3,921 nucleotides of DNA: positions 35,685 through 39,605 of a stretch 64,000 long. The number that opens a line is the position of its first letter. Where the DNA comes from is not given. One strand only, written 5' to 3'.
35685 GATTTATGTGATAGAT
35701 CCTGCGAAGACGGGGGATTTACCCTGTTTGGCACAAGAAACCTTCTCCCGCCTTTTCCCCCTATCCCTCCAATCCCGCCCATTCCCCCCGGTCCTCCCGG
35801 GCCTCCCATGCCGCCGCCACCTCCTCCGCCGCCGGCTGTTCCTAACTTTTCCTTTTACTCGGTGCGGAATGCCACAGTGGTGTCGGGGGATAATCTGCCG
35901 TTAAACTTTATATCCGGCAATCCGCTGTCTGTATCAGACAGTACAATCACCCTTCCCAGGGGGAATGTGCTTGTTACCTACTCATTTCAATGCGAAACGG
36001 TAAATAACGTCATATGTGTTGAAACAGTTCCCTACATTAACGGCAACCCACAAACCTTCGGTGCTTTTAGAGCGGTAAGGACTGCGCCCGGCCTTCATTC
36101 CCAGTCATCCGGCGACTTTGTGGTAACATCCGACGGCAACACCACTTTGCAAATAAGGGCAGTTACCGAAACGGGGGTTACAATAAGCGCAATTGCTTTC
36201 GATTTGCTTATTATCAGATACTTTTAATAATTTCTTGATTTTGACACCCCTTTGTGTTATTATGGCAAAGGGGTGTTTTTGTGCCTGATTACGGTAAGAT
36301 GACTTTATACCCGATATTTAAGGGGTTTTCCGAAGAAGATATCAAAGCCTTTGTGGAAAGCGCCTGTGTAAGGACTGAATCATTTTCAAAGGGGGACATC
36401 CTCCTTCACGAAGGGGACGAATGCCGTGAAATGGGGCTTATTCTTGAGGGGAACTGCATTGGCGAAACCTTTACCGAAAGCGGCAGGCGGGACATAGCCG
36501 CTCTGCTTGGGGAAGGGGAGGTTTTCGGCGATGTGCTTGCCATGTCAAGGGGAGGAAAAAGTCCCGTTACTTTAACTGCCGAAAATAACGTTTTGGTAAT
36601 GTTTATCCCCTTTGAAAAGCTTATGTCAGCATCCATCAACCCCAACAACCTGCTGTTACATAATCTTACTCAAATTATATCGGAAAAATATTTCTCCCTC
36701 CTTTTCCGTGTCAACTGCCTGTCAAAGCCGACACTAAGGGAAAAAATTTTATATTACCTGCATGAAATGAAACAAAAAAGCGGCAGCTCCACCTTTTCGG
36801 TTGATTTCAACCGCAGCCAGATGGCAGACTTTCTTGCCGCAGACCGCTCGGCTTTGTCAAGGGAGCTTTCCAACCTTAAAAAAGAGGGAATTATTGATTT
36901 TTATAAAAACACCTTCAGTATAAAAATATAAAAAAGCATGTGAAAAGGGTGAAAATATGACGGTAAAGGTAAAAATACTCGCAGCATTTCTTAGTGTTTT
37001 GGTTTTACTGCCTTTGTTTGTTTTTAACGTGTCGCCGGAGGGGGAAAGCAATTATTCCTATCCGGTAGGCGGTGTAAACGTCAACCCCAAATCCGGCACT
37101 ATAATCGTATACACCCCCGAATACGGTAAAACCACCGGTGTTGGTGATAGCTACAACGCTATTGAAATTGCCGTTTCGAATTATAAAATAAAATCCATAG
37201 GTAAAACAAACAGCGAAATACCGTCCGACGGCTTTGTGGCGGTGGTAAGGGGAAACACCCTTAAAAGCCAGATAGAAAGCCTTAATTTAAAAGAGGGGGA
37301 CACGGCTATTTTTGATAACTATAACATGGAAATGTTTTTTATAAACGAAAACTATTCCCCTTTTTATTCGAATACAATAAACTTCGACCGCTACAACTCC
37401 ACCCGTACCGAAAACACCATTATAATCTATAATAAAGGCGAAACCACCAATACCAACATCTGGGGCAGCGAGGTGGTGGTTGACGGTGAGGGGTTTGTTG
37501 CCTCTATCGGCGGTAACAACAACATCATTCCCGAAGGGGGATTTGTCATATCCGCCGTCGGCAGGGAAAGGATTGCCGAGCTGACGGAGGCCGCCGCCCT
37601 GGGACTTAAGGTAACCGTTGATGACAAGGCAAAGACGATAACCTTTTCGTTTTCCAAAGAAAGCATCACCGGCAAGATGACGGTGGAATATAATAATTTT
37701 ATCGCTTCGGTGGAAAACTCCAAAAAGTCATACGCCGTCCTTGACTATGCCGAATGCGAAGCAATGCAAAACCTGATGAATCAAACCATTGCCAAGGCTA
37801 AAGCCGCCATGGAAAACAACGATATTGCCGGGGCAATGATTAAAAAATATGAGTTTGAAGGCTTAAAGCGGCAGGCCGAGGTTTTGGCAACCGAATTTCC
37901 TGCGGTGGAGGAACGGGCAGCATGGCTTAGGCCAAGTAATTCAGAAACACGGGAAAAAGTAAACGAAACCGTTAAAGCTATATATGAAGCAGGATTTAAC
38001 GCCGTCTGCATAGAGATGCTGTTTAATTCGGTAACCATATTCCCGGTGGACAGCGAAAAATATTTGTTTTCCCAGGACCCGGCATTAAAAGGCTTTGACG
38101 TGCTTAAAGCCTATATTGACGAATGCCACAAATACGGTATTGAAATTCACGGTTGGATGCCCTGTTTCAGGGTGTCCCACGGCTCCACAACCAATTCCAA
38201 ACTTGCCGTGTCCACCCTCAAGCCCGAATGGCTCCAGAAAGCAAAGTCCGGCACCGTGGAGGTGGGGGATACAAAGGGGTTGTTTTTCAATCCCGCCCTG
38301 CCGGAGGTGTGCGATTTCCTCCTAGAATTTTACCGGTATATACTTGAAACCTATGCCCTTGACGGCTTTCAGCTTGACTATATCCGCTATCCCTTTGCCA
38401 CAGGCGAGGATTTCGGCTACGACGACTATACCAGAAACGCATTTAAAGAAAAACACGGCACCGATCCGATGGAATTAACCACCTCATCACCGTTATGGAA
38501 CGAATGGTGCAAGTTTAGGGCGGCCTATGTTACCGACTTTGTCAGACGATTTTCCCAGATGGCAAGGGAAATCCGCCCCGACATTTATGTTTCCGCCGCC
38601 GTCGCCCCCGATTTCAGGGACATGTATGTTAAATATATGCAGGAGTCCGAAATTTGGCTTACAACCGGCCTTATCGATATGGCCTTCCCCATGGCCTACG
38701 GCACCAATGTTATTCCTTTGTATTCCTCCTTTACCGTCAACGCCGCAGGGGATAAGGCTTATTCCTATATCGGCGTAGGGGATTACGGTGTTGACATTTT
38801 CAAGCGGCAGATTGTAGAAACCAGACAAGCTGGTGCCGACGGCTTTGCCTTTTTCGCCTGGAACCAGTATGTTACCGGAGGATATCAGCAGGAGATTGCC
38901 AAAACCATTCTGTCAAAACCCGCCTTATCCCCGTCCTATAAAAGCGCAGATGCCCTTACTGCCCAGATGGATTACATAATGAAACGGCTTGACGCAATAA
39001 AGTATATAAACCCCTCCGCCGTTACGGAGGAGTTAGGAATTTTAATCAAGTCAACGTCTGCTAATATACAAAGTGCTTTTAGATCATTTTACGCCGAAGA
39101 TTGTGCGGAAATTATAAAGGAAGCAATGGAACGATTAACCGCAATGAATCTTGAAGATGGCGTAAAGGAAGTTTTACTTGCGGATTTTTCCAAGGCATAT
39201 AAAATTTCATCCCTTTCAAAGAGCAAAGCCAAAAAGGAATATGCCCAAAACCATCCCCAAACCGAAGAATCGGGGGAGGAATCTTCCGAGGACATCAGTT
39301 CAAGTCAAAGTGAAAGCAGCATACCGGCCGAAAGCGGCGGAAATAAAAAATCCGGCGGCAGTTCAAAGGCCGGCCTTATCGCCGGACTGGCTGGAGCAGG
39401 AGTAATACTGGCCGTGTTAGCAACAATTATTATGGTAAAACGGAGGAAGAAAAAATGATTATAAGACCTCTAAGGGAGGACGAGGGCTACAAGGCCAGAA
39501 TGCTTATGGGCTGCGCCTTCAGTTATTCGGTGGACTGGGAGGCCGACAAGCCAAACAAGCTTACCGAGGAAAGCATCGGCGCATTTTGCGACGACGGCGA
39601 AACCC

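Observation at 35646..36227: Small protein with a Cys-rich N-terminus, a glycine-poor (X-Pro-Pro)n stalk and a BclA/C1q-like C-terminal domain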

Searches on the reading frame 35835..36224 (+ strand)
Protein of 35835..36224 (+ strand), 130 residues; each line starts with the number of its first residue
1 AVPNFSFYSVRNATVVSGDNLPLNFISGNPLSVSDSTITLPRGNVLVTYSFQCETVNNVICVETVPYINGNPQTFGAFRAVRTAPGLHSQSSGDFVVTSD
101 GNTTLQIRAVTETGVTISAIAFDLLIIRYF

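Call 40: search_protein_representatives(alignment_id=A4)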
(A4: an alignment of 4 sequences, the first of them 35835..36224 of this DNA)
Query: 4 sequences, 129 profile positions. Proteins with E-value up to 0.001 (for the whole library): 21; up to 1e-10: 4; up to 1e-30: 1. The best 21 are listed.
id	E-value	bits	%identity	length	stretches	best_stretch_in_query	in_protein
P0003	3.1e-67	240.5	-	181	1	1-129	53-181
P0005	4.2e-28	113.9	-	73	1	55-127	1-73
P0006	3.4e-15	72.2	-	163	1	2-126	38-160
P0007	1.1e-12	64.1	-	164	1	2-126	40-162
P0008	2.5e-10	56.5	-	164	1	4-127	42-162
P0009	6.3e-10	55.2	-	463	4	19-74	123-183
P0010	8.0e-09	51.6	-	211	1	5-119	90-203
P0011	4.0e-08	49.3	-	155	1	6-126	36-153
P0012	2.7e-07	46.6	-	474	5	22-53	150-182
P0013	4.7e-06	42.6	-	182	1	3-125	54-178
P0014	6.8e-06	42.1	-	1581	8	86-116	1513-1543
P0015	7.8e-06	41.9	-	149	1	7-125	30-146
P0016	8.4e-06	41.8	-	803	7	86-112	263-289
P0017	9.7e-06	41.6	-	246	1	3-125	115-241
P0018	2.9e-05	40.1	-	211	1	3-123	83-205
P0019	4.8e-05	39.4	-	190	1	42-117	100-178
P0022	3.7e-04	36.5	-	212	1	25-117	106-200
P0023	8.9e-04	35.3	-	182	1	3-109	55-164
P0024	9.0e-04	35.3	-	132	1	4-123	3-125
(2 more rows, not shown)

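Call 43: search_protein_families(library=pfam, proteins=[P0006, P0007, P0010, P0013, P0017, P0018, P0022, P0023, P0024, P0019], max_evalue=1)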
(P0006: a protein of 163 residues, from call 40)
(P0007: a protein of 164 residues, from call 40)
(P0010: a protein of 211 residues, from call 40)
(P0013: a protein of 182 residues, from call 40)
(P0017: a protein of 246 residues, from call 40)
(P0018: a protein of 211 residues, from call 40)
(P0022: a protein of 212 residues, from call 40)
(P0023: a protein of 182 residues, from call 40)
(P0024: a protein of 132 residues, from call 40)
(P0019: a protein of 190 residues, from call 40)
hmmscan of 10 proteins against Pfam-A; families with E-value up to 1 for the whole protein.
P0006 (163 aa): 0 families

P0007 (164 aa): 0 families

P0010 (211 aa): 0 families

P0013 (182 aa): 2 families
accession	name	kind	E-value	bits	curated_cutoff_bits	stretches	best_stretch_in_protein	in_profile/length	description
PF11804.13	DUF3325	-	0.093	13.3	26.8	1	122-168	42-88/101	Protein of unknown function (DUF3325)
PF13620.12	CarboxypepD_reg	-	0.13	13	32.3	0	92-117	44-70/82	Carboxypeptidase regulatory-like domain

P0017 (246 aa): 1 family
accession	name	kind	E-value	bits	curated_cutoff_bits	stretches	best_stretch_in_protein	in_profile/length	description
PF01391.23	Collagen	-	1.2e-08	35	27.2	1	66-112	3-49/60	Collagen triple helix repeat (20 copies)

P0018 (211 aa): 4 families
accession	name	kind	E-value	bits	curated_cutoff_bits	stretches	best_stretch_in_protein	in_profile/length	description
PF18573.7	BclA_C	-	0.0011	19.3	38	1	91-197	10-112/128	BclA C-terminal domain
PF01391.23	Collagen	-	0.012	15.8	27.2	1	51-78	13-40/60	Collagen triple helix repeat (20 copies)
PF08140.16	Cuticle_1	-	0.42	11.1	27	0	109-126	2-19/40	Crustacean cuticle protein repeat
PF25637.1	DUF7942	-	0.69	10.3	26.7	1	152-196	21-64/104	Family of unknown function (DUF7942)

P0022 (212 aa): 4 families
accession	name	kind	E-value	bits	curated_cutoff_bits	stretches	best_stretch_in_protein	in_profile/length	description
PF18573.7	BclA_C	-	0.059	13.7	38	1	81-210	3-126/128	BclA C-terminal domain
PF23927.1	DUF7265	-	0.066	13.8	24.6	1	138-182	37-77/109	Domain of unknown function (DUF7265)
PF23374.1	Fn3_arc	-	0.13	12.8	28.9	1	90-158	15-73/78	Archaeal fibronectin-III type-like domain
PF02563.21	Poly_export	-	0.16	12.6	28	1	162-207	11-60/77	Polysaccharide biosynthesis/export protein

P0023 (182 aa): 2 families
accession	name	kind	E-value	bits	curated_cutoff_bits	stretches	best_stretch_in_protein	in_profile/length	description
PF18573.7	BclA_C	-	0.03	14.6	38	1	64-106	12-55/128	BclA C-terminal domain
PF17470.7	Gp45_2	-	0.31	11.5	28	0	105-121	39-55/58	Phage gene product 45.2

P0024 (132 aa): 0 families

P0019 (190 aa): 0 families

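Call 46: find_homologous_proteins(query=A5, max_evalue=0.001)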
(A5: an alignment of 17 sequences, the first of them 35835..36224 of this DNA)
Query A5 (17 sequences) (130 aa, profile of the alignment): 9 proteins with E <= 0.001 among 4778 candidates.
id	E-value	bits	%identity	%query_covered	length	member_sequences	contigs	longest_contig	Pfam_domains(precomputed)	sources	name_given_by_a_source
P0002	4.5e-45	171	56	97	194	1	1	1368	-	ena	-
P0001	1.5e-41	159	99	100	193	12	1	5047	-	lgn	-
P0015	3.2e-34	135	26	92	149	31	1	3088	-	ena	-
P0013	4.0e-32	129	25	96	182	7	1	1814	-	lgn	-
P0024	5.7e-30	122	-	-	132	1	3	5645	-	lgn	-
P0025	5.3e-29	119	22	92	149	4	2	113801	-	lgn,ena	-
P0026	1.7e-25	107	26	69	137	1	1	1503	-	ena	-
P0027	1.4e-24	104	-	-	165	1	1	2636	-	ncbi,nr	ncbi:MAG: collagen-like protein, partial [Clostridia bacterium]|nr:collagen-like protein [Clostridia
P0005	6.8e-20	89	72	46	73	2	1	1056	-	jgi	jgi:hypothetical protein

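Call 54: find_encoding_contigs(protein=P0025, flank=8000, max_places=3)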
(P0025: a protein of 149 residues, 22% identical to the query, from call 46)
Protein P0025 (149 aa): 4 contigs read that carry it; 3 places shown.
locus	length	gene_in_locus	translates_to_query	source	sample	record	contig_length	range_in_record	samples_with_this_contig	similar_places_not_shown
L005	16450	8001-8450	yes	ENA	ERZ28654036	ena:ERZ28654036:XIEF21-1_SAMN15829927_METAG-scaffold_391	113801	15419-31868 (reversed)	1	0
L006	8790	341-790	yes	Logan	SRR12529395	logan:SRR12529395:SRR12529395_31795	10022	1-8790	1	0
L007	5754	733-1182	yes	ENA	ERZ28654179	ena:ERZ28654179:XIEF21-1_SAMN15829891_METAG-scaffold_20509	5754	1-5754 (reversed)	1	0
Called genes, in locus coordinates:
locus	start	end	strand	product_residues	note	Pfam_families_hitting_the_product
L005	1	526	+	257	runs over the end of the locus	PF00142:Fer4_NifH (weak), PF01656:CbiA, PF02374:ArsA_ATPase (weak), PF06564:CBP_BcsQ (weak), PF09140:MipZ, PF10609:ParA, PF13614:AAA_31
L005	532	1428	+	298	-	PF02195:ParB_N, PF17762:HTH_ParB, PF23552:ParB_C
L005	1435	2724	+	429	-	PF02403:Seryl_tRNA_N, PF00587:tRNA-synt_2b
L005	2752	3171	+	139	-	-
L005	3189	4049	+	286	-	PF02493:MORN (weak)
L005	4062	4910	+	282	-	PF01261:AP_endonuc_2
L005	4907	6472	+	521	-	PF20154:LNT_N, PF00795:CN_hydrolase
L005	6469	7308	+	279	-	PF20434:BD-FAE, PF00326:Peptidase_S9 (faint), PF01738:DLH (faint), PF07859:Abhydrolase_3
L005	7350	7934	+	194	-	PF13560:HTH_31, PF01381:HTH_3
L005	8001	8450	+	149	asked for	-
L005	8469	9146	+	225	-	PF00027:cNMP_binding, PF13545:HTH_Crp_2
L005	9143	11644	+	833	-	PF02638:GHL10, PF13200:DUF4015 (weak), PF14871:GHL6 (weak)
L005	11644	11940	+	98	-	PF03992:ABM (weak), PF07876:Dabb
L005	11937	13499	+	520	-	PF00817:IMS, PF21999:IMS_HHH_1 (weak), PF11799:IMS_C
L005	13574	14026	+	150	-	PF12844:HTH_19, PF13560:HTH_31, PF01381:HTH_3, PF04545:Sigma70_r4, PF08281:Sigma70_r4_2 (weak)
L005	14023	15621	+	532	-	-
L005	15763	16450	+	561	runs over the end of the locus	PF00749:tRNA-synt_1c, PF19269:Anticodon_2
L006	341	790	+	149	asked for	-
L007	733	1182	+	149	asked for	-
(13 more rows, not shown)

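Call 56: find_encoding_contigs(protein=P0017, flank=6000, max_places=3)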
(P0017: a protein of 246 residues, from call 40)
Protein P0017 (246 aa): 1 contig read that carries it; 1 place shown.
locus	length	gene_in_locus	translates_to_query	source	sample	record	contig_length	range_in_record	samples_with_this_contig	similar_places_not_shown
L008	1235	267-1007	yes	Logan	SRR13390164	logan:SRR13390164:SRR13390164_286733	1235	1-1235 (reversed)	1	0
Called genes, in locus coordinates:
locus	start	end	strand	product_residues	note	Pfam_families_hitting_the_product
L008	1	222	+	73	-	?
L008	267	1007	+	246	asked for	PF01391:Collagen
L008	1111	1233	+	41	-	?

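Call 57: find_encoding_contigs(protein=P0006, flank=6000, max_places=3)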
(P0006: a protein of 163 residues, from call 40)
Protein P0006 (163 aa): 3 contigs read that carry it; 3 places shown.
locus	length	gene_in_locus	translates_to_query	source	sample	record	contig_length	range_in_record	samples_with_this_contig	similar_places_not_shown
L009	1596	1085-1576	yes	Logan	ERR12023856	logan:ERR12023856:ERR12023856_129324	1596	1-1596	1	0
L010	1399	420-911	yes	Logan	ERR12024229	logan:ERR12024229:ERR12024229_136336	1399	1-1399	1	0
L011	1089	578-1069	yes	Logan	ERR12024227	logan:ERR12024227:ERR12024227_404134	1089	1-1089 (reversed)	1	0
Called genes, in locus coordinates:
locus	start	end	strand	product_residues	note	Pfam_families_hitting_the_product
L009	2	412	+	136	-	?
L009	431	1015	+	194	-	PF13560:HTH_31, PF01381:HTH_3 (weak)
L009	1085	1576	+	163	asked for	-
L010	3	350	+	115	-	?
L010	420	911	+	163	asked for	-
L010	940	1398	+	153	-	?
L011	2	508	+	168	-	?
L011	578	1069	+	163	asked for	-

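Call 93: search_protein_families(library=phrogs, proteins=[P0025, P0017, P0018, P0022], max_evalue=0.01)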
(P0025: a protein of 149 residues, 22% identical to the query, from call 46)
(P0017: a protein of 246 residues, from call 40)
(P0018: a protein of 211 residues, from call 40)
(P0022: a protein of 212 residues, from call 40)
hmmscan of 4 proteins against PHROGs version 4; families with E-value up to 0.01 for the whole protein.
P0025 (149 aa): 0 families

P0017 (246 aa): 18 families
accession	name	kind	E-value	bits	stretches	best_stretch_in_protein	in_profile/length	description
phrog_5073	-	tail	4.7e-16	59.9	1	67-239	318-492/519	tail fiber protein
phrog_30509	-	tail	1.4e-11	45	1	67-245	72-254/254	collagen like minor tail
phrog_16032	-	unknown function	7.4e-09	36.4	1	67-115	58-106/331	-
phrog_366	-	tail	1.2e-08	35.8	1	63-137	338-388/474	tail fiber protein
phrog_6320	-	tail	1.1e-06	28.8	1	66-119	166-222/745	tail fiber protein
phrog_1806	-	tail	3e-06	27.8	1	46-122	168-243/276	collagen like minor tail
phrog_17587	-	tail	5e-06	26.2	1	64-113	360-412/641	tail fiber protein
phrog_3890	-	tail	5.8e-06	23.9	1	63-200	1901-2044/3453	straight fibre tail protein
phrog_1658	-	unknown function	1e-05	26.4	1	62-143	53-132/239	-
phrog_819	-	tail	1.5e-05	24.4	1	67-213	630-765/1024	tail protein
phrog_8745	-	tail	1.6e-05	23.4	1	62-112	1414-1464/1803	tail fiber protein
phrog_18350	-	tail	4.4e-05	24.3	1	41-109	132-199/253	tail fiber protein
phrog_38806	-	unknown function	7.2e-05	23.3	1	67-116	100-149/285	-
phrog_33894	-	unknown function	9.2e-05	22.1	1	61-212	429-568/727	-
phrog_34255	-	unknown function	0.00016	20.6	1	59-215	341-494/1044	-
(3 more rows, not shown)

P0018 (211 aa): 12 families
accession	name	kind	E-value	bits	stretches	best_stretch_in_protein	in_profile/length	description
phrog_30509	-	tail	3.3e-06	27.5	1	12-198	49-233/254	collagen like minor tail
phrog_3449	-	tail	4.3e-05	23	1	50-161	38-147/549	tail collar protein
phrog_10972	-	tail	0.00033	21.2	1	45-79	164-197/343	tail fiber protein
phrog_366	-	tail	0.00034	21.1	1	50-79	353-385/474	tail fiber protein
phrog_5073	-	tail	0.00051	20.2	1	50-82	335-367/519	tail fiber protein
phrog_6320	-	tail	0.00057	19.8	1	50-81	184-215/745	tail fiber protein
phrog_14726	-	tail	0.00059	19.7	1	49-172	187-309/537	tail fiber protein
phrog_3904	-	tail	0.0019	17.5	1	47-80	856-891/1086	tail fiber protein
phrog_1806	-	tail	0.0022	18.3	1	48-79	185-216/276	collagen like minor tail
phrog_38766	-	head and packaging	0.0028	17.3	1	46-96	132-181/478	virion structural protein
phrog_18350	-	tail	0.0031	18.2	1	22-79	140-194/253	tail fiber protein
phrog_17587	-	tail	0.0057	16.1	1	30-78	336-384/641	tail fiber protein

P0022 (212 aa): 0 families

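Call 97: find_encoding_contigs(protein=P0018, flank=7000, max_places=2)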
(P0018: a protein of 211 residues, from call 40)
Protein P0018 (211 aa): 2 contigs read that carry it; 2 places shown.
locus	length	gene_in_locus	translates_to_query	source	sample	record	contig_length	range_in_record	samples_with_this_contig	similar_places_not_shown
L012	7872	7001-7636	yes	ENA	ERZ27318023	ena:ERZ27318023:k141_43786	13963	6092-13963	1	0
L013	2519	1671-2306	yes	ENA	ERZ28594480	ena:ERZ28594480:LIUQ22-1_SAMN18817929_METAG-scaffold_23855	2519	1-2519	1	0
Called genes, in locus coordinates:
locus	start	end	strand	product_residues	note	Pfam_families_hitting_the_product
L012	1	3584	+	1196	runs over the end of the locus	PF01855:POR_N, PF17147:PFOR_II, PF01558:POR, PF10371:EKR, PF00037:Fer4 (faint), PF12838:Fer4_7, PF13237:Fer4_10 (faint), PF02775:TPP_enzyme_C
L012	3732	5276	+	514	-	PF07833:Cu_amine_oxidN1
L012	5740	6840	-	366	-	PF00535:Glycos_transf_2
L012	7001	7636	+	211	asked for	-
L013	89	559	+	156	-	-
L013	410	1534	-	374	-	PF00535:Glycos_transf_2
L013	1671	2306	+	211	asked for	-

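Call 98: find_encoding_contigs(protein=P0024, flank=5000, max_places=2)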
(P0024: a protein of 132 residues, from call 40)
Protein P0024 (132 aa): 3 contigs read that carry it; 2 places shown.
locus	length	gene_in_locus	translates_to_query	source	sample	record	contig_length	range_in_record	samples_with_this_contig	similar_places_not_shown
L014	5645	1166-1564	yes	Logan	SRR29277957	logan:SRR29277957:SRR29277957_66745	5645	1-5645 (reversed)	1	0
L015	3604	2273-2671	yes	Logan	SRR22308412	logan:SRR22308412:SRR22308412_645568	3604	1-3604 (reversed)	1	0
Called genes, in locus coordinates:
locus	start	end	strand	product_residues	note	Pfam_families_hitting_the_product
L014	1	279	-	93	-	?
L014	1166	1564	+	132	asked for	-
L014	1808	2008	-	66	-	-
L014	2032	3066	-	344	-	PF01145:Band_7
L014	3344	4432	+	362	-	PF00710:Asparaginase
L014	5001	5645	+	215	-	?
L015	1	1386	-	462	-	?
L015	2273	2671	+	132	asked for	-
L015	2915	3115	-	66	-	-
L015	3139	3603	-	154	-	?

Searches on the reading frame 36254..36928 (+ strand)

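Call 11: search_protein_families(library=pfam, proteins=[window:36254-36928:+])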
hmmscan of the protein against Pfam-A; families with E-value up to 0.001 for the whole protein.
window:36254-36928:+ (225 aa): 2 families
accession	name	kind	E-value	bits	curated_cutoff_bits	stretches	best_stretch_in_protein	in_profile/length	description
PF00027.35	cNMP_binding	-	3.4e-13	49.8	27.5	1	42-124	2-83/89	Cyclic nucleotide-binding domain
PF13545.12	HTH_Crp_2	-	2.1e-09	37.7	27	1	164-218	2-56/70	Crp-like helix-turn-helix domain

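Call 70: search_protein_families(library=ncbifam, proteins=[window:36299-36928:+], max_evalue=0.01)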
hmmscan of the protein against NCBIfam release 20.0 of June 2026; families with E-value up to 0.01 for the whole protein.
window:36299-36928:+ (210 aa): 7 families
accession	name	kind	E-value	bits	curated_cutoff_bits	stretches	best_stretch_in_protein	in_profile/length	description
NF045989.1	TransRegFnrLRhodb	equivalog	1.9e-08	33.9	300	1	27-202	39-218/245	transcriptional regulator FnrL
NF050806.1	TransRegFixKCaul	equivalog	2.4e-07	30.2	300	1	24-200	23-195/215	transcriptional regulator FixK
NF041163.2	encap_f2b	equivalog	4.7e-07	29.3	400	1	5-114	77-185/450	family 2B encapsulin nanocompartment shell protein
NF006901.0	PRK09392.1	equivalog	8.5e-07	28.5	211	1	5-198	13-202/236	transcriptional activator FtrB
NF008365.0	PRK11161.1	subfamily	8.8e-07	28.5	228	1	24-201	47-226/250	fumarate/nitrate reduction transcriptional regulator Fnr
TIGR03896.1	cyc_nuc_ocin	subfamily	9.3e-05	21.9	161.05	1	6-109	145-245/317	bacteriocin-type transport-associated protein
NF008732.0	PRK11753.1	equivalog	0.00013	21.5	266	1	12-200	13-202/214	cAMP-activated global transcriptional regulator CRP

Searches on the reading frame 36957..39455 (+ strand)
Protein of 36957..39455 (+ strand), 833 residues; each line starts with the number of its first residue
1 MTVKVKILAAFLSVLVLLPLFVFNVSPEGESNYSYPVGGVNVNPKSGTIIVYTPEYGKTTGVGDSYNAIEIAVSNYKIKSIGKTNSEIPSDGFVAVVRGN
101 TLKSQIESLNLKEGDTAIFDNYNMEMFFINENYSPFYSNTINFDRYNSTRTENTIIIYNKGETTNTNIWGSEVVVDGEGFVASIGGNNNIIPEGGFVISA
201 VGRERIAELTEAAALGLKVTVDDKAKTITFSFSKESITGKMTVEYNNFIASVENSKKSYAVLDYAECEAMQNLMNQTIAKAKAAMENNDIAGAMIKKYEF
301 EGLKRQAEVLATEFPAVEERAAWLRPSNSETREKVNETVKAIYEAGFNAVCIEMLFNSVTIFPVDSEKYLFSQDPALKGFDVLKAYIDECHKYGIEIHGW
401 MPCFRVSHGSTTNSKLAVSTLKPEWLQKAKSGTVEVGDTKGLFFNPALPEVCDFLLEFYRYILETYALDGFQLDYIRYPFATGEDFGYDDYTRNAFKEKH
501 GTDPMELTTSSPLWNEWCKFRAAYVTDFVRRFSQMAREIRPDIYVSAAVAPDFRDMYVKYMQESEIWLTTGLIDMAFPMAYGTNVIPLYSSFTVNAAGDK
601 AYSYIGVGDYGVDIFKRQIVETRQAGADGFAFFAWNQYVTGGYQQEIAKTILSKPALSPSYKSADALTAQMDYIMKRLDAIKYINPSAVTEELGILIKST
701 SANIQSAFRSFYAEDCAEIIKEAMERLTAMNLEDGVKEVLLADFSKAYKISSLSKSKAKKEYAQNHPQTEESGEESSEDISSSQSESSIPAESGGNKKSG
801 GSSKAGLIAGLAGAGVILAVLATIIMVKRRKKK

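Call 11: search_protein_families(library=pfam, proteins=[window:36957-39455:+])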
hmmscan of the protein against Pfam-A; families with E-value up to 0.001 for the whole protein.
window:36957-39455:+ (833 aa): 2 families
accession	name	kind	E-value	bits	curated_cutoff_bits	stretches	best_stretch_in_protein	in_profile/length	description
PF02638.21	GHL10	-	1.9e-25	90.1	27.9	1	331-583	17-263/311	Glycosyl hydrolase-like 10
PF14871.12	GHL6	-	0.00013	22.6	35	0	337-473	4-130/132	Hypothetical glycosyl hydrolase 6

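Call 68: search_solved_structures(query=window:36957-39455:+, max_evalue=0.01)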
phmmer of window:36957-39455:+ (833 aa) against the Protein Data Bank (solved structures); distinct sequences matched with E-value up to 0.01: 1.
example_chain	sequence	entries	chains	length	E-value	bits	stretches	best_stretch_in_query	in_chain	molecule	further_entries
5oq2_A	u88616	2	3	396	2.1e-10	43.1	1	322-498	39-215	Cwp19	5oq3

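Call 70: search_protein_families(library=ncbifam, proteins=[window:36957-39455:+], max_evalue=0.01)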
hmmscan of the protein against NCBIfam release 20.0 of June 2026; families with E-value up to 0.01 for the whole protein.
window:36957-39455:+ (833 aa): 0 families
